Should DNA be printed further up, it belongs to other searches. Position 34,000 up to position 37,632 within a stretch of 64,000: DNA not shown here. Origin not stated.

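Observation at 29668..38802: Surface glycosylation module: GtrB-like polyprenyl-P glycosyltransferase + two GT-C-type membrane proteins + GT2 + LTD and VanZ proteins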

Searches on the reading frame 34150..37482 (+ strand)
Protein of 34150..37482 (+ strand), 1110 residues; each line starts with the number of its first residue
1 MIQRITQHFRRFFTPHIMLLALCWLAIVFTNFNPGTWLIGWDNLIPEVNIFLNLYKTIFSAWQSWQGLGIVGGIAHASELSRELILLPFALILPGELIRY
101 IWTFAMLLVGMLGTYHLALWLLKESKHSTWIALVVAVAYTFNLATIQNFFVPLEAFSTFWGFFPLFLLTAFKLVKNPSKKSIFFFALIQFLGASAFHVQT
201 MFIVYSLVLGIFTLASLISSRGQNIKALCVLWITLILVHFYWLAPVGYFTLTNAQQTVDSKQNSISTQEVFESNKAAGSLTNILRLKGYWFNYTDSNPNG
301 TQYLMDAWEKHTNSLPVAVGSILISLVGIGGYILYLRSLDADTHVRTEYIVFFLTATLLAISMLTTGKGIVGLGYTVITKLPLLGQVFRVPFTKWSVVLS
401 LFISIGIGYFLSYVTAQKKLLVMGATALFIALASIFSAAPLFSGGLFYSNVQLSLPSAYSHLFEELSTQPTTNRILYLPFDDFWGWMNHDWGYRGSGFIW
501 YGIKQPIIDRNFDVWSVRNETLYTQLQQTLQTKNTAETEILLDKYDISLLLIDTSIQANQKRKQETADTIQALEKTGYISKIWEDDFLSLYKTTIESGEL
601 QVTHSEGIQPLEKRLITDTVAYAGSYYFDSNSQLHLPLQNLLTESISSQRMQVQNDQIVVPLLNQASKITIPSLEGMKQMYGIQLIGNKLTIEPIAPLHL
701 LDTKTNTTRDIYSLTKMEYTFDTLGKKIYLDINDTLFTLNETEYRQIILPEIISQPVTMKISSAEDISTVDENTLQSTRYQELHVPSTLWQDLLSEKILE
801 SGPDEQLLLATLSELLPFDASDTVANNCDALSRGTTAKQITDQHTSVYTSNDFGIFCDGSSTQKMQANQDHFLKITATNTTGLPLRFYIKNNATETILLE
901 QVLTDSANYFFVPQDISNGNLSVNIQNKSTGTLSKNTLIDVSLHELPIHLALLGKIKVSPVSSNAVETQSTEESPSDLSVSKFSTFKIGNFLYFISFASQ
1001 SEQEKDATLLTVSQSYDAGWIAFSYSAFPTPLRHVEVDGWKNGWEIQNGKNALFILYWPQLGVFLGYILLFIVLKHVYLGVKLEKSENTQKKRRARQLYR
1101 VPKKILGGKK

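Call 4: search_protein_families(library=pfam, proteins=[window:34150-37482:+], max_evalue=0.01)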
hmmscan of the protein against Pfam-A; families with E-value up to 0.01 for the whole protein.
window:34150-37482:+ (1110 aa): 0 families

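Call 5: search_protein_families(library=ncbifam, proteins=[window:34150-37482:+], max_evalue=0.01)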
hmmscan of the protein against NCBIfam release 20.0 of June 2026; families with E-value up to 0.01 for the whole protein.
window:34150-37482:+ (1110 aa): 0 families

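Call 6: search_protein_families(library=pfam, proteins=[window:34150-37482:+], max_evalue=10)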
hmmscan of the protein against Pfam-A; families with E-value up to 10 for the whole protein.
window:34150-37482:+ (1110 aa): 0 families

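Call 7: search_solved_structures(query=window:34150-37482:+, max_evalue=10)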
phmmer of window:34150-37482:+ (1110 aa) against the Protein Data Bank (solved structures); distinct sequences matched with E-value up to 10: 0.

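Call 8: find_homologous_proteins(query=window:34150-37479:+)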
Query window:34150-37479:+ (1110 aa): 83 proteins with E <= 0.001 among 8000 candidates.
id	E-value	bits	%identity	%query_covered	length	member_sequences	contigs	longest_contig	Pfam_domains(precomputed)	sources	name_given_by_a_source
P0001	0.0e+0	2490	100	100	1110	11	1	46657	-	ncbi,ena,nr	ncbi:MAG: hypothetical protein GW762_00455 [Candidatus Pacebacteria bacterium]|nr:hypothetical prote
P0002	0.0e+0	1329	54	97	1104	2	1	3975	-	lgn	-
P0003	0.0e+0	1266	52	99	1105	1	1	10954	-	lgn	-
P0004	6.6e-185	635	35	98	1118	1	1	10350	-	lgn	-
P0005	3.9e-178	612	34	97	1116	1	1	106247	-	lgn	-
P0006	5.2e-175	602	35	92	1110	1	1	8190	-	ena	-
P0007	5.6e-172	592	34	96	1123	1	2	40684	-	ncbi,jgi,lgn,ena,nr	ncbi:MAG: hypothetical protein COY81_02010 [Candidatus Pacebacteria bacterium CG_4_10_14_0_8_um_filt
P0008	1.3e-170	588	34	96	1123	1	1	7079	-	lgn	-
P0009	2.1e-170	587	33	98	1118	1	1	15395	-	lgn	-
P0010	2.2e-167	577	32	96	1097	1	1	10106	PF11847.14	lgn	-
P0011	9.1e-160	552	32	96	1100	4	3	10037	-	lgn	-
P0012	1.5e-159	551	33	97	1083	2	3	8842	-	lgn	-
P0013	2.1e-158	547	32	97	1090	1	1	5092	-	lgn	-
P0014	2.4e-157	544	32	96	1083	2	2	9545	-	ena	-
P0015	6.4e-152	526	32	95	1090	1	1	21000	-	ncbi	-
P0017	3.4e-141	490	37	58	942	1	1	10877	PF09586.17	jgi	-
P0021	4.7e-139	483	30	98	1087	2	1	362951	-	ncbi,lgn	-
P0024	3.8e-129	450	37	53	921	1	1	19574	PF10131.16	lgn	-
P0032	1.5e-121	425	36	54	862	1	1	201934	PF10131.16,PF11847.14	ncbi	-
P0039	2.9e-116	408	35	49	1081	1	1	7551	-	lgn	-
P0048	4.6e-111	390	33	57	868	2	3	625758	-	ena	-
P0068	1.5e-98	349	34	52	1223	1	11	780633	-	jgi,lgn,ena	jgi:hypothetical protein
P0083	3.9e-8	50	23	50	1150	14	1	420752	PF11847.14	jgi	-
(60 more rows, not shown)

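Call 11: search_solved_structures(query=A1, max_evalue=10, show_alignments=2)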
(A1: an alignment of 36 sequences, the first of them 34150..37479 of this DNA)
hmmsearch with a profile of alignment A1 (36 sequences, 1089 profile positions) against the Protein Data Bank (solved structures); distinct sequences matched with E-value up to 10: 3.
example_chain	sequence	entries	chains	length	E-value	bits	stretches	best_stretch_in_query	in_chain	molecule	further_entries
6w98_A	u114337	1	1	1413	0.016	16.2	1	952-1070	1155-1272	F5/8 type C domain-containing protein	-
6wbx_A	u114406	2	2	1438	0.017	16.1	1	952-1070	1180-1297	DUF3367 domain-containing protein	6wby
9wyu_A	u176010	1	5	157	6.6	7.5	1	696-818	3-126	Anti-Parallel Protein 10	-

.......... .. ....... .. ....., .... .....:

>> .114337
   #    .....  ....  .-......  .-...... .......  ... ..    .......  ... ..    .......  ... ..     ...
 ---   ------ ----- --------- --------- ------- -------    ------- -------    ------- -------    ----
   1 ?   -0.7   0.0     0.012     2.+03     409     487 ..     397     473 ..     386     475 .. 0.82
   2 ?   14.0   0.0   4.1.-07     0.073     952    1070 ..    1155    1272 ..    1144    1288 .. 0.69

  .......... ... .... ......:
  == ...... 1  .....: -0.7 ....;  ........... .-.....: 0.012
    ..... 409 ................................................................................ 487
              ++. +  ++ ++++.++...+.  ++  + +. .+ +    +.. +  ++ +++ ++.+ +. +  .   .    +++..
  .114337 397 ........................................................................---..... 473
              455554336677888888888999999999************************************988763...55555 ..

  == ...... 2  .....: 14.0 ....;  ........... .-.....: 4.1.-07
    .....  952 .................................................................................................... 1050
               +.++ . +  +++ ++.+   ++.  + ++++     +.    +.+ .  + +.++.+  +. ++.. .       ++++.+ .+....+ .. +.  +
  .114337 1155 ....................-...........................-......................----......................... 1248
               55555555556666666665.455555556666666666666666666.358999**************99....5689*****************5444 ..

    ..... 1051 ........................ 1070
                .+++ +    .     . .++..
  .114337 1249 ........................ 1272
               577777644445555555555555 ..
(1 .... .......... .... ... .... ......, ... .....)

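Call 12: search_protein_families(library=pfam, alignment_id=A1, max_evalue=0.1)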
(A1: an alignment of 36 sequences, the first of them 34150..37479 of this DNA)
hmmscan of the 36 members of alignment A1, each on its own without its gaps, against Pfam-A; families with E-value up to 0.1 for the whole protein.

A. member 1, window:34150-37479:+ (1110 aa): 0 families

B. families by the number of members that match (of 36 scanned): 11 families
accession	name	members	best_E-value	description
PF11847.13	GT-C_AftD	8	1.7e-10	Alpha-(1->3)-arabinofuranosyltransferase, N-terminal GT-C domain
PF07204.16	Orthoreo_P10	2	0.02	Orthoreovirus membrane fusion protein p10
PF09586.16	YfhO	1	4.1e-08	Bacterial membrane protein YfhO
PF10131.15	PTPS_related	1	5.3e-08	6-pyruvoyl-tetrahydropterin synthase related domain; membrane protein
PF12671.13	Amidase_6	1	0.049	Putative amidase domain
PF11929.14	DUF3447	1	0.051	Domain of unknown function (DUF3447)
PF02244.21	Propep_M14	1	0.067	Carboxypeptidase activation peptide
PF03647.18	Tmemb_14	1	0.077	Transmembrane proteins 14C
PF22433.2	MtxA_IG-like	1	0.082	Magnetotaxis protein MtxA, Immunoglobulin-like domain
PF11085.13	YqhR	1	0.085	Conserved membrane protein YqhR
PF06701.19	MIB_HERC2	1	0.097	Mib_herc2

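Call 14: find_encoding_contigs(protein=P0001, flank=10000, max_places=3)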
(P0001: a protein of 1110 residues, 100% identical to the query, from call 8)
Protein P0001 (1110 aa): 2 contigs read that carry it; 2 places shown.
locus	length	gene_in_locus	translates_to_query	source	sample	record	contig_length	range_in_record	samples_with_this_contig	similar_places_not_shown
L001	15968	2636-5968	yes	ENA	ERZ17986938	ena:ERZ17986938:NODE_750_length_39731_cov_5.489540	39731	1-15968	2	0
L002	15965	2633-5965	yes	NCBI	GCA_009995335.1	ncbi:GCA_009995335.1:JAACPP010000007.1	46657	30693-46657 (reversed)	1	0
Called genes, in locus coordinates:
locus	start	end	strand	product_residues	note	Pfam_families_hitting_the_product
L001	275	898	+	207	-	-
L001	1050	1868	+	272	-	PF00535:Glycos_transf_2, PF10111:Glyco_tranf_2_2, PF13641:Glyco_tranf_2_3 (weak)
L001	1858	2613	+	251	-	PF13641:Glyco_tranf_2_3 (weak), PF00535:Glycos_transf_2, PF10111:Glyco_tranf_2_2 (faint)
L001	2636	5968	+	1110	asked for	-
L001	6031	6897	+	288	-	PF00932:LTD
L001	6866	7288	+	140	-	PF04892:VanZ-LLP1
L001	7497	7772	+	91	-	PF00216:Bac_DNA_binding, PF18291:HU-HIG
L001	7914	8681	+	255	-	PF06182:ABC2_membrane_6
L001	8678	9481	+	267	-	PF06182:ABC2_membrane_6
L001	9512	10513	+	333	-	PF00005:ABC_tran, PF13304:AAA_21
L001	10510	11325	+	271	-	PF06182:ABC2_membrane_6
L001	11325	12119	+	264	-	PF06182:ABC2_membrane_6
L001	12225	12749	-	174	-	PF00380:Ribosomal_S9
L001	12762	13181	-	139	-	PF00572:Ribosomal_L13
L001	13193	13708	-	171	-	PF01196:Ribosomal_L17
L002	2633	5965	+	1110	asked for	-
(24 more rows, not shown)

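Call 15: find_encoding_contigs(protein=P0005, flank=8000, max_places=1)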
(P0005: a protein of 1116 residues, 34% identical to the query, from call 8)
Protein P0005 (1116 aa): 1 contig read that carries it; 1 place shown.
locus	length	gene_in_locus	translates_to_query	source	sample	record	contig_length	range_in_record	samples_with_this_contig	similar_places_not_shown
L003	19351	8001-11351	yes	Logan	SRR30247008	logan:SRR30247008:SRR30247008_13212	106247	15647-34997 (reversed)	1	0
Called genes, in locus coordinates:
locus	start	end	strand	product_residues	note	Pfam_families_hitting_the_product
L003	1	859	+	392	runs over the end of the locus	-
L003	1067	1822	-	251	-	-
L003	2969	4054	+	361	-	-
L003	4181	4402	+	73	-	-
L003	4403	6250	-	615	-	PF13231:PMT_2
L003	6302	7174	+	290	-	PF10111:Glyco_tranf_2_2, PF13641:Glyco_tranf_2_3, PF00535:Glycos_transf_2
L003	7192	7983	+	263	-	PF13641:Glyco_tranf_2_3, PF00535:Glycos_transf_2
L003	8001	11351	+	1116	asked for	-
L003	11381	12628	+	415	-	PF00932:LTD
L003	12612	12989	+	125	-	PF04892:VanZ-LLP1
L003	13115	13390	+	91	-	PF00216:Bac_DNA_binding, PF18291:HU-HIG (weak), PF18175:HU-CCDC81_bac_2 (weak)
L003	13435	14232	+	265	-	PF06182:ABC2_membrane_6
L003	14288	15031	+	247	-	PF06182:ABC2_membrane_6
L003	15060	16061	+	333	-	PF00005:ABC_tran, PF13304:AAA_21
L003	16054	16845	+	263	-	PF06182:ABC2_membrane_6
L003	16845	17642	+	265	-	PF06182:ABC2_membrane_6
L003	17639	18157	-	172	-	PF00380:Ribosomal_S9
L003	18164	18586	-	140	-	PF00572:Ribosomal_L13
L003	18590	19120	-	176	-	PF01196:Ribosomal_L17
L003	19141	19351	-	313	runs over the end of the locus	PF01193:RNA_pol_L, PF01000:RNA_pol_A_bac, PF03118:RNA_pol_A_CTD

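Call 16: find_encoding_contigs(protein=P0007, flank=8000, max_places=1)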
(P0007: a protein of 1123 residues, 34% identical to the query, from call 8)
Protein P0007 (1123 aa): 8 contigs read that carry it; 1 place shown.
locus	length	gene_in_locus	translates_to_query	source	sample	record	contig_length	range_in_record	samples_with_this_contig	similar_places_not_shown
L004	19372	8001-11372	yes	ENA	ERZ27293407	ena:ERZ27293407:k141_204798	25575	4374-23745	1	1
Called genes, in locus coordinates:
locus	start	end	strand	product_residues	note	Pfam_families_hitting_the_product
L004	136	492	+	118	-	-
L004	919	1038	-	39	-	-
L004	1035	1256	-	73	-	-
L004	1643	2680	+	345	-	-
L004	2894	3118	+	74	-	-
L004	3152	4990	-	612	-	PF02366:PMT (weak), PF13231:PMT_2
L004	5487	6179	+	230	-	-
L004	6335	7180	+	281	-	PF13506:Glyco_transf_21 (weak), PF13641:Glyco_tranf_2_3, PF00535:Glycos_transf_2, PF10111:Glyco_tranf_2_2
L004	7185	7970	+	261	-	PF13641:Glyco_tranf_2_3, PF00535:Glycos_transf_2, PF10111:Glyco_tranf_2_2 (weak)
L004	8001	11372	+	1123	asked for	-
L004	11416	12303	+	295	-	PF00932:LTD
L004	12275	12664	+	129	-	PF04892:VanZ-LLP1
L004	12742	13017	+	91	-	PF00216:Bac_DNA_binding, PF18291:HU-HIG (faint)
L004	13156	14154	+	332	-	PF00005:ABC_tran, PF13304:AAA_21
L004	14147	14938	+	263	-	PF06182:ABC2_membrane_6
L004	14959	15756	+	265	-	PF06182:ABC2_membrane_6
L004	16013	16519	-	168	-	PF00380:Ribosomal_S9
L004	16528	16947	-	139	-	PF00572:Ribosomal_L13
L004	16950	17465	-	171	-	PF01196:Ribosomal_L17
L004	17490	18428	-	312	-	PF01193:RNA_pol_L, PF01000:RNA_pol_A_bac, PF03118:RNA_pol_A_CTD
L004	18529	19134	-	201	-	PF00163:Ribosomal_S4, PF01479:S4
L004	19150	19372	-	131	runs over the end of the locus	PF00411:Ribosomal_S11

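Call 17: find_encoding_contigs(protein=P0021, flank=8000, max_places=1)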
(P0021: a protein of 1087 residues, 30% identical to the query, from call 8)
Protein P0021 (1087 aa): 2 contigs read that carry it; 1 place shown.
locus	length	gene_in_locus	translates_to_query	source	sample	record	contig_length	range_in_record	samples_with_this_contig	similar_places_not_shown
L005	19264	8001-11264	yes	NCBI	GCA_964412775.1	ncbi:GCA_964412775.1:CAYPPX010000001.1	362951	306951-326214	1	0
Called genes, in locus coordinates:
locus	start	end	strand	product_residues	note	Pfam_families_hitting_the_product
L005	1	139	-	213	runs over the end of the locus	PF03575:Peptidase_S51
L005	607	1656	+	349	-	PF00154:RecA_N, PF08423:Rad51, PF06745:ATPase (faint), PF13481:AAA_25 (faint), PF27531:MT3502_N (weak), PF21096:RecA_C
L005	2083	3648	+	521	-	PF12072:RNase_Y_N, PF00013:KH_1 (weak), PF01966:HD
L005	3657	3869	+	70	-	PF03840:SecG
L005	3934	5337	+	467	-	PF00496:SBP_bac_5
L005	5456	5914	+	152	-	-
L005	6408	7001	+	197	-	-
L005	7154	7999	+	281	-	PF00535:Glycos_transf_2, PF10111:Glyco_tranf_2_2, PF13641:Glyco_tranf_2_3 (weak)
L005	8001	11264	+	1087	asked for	-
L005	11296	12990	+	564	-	PF13529:Peptidase_C39_2 (weak)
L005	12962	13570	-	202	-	PF00908:dTDP_sugar_isom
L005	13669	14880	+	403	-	PF02073:Peptidase_M29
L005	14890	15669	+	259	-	PF00557:Peptidase_M24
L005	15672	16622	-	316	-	-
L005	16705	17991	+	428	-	PF03979:Sigma70_r1_1, PF00140:Sigma70_r1_2, PF04542:Sigma70_r2, PF04539:Sigma70_r3, PF04545:Sigma70_r4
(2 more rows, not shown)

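Call 18: find_encoding_contigs(protein=P0032, flank=8000, max_places=1)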
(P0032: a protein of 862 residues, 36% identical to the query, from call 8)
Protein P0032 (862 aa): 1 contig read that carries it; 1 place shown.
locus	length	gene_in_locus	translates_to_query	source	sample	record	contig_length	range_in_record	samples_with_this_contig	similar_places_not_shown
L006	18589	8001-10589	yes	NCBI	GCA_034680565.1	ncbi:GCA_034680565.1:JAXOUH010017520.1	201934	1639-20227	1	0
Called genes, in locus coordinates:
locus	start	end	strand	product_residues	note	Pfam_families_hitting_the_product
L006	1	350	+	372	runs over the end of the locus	PF23459:S1_RRP5 (faint), PF00575:S1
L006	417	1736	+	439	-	PF18073:Zn_ribbon_LapB, PF13481:AAA_25, PF03796:DnaB_C (weak), PF06745:ATPase, PF23442:DUF7125, PF13401:AAA_22 (weak), PF13541:ChlI (weak)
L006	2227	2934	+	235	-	PF04203:Sortase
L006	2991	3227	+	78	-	-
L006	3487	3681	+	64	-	-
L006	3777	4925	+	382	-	-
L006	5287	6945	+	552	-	-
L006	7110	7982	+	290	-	PF00535:Glycos_transf_2, PF10111:Glyco_tranf_2_2, PF13641:Glyco_tranf_2_3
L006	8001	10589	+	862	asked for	PF11847:GT-C_AftD (weak), PF10131:PTPS_related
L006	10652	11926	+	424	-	PF07497:Rho_RNA_bind, PF00006:ATP-synt_ab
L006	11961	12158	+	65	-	-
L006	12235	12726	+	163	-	-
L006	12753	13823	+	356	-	PF02661:Fic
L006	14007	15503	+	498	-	-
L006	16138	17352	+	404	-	-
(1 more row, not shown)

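Call 19: find_encoding_contigs(protein=P0048, flank=8000, max_places=1)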
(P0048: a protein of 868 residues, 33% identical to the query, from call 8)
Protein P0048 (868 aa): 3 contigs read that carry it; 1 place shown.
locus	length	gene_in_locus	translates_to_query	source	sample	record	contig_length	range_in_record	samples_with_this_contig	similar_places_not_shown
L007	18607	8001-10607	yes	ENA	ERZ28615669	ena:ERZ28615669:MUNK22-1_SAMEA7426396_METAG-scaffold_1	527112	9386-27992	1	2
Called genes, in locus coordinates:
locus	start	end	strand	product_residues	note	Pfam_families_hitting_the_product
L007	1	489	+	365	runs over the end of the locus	PF23459:S1_RRP5 (faint), PF00575:S1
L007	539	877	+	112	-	PF18924:DUF5674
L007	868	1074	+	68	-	-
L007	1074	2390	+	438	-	PF18073:Zn_ribbon_LapB, PF03796:DnaB_C (faint), PF06745:ATPase, PF13481:AAA_25, PF23442:DUF7125 (faint), PF13541:ChlI (weak)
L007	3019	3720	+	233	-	PF04203:Sortase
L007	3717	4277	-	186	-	PF01936:NYN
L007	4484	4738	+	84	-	-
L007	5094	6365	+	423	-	-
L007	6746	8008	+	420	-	PF00534:Glycos_transf_1, PF13692:Glyco_trans_1_4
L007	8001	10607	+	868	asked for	-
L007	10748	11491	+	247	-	-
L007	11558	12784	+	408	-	PF07690:MFS_1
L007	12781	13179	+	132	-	PF00293:NUDIX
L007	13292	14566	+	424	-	PF07497:Rho_RNA_bind, PF00006:ATP-synt_ab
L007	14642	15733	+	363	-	PF01476:LysM, PF23473:LysM3_LYK4_5 (weak), PF01476:LysM (weak), PF01551:Peptidase_M23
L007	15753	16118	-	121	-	-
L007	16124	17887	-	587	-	PF02557:VanY, PF13529:Peptidase_C39_2 (weak)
